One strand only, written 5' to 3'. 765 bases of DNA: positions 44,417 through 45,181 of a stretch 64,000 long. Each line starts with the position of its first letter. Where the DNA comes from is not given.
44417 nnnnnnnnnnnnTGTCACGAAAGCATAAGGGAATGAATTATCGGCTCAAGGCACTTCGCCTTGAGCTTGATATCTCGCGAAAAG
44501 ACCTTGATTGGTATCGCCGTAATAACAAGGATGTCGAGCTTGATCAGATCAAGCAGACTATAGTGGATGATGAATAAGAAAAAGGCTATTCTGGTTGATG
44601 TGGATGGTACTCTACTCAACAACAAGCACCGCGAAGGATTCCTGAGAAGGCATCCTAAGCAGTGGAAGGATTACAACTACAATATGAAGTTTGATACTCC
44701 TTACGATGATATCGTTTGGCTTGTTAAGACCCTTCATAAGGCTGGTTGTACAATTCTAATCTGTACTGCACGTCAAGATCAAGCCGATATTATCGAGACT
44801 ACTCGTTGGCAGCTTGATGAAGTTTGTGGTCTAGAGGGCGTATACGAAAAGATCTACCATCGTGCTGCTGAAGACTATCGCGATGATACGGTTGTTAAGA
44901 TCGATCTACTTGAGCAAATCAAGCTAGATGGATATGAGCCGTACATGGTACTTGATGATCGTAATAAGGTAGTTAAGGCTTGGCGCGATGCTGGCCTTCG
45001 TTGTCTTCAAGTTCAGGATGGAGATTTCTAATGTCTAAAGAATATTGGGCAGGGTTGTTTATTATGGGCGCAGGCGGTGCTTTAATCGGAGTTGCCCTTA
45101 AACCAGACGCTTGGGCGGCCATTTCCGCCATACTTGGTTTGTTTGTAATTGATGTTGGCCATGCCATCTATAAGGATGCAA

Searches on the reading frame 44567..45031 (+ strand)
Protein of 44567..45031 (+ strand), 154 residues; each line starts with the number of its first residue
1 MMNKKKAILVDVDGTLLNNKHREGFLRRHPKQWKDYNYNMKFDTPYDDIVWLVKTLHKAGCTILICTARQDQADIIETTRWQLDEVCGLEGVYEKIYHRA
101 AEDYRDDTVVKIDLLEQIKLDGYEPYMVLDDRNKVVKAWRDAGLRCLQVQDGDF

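Call 79: search_protein_families(library=ncbifam, proteins=[window:44567-45031:+], max_evalue=0.001)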
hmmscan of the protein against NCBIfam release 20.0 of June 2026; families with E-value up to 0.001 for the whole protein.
window:44567-45031:+ (154 aa): 1 family
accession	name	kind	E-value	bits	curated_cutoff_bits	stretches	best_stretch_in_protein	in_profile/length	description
TIGR00099.1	Cof-subfamily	subfamily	0.00096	18.8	137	0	8-76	2-46/256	Cof-type HAD-IIB family hydrolase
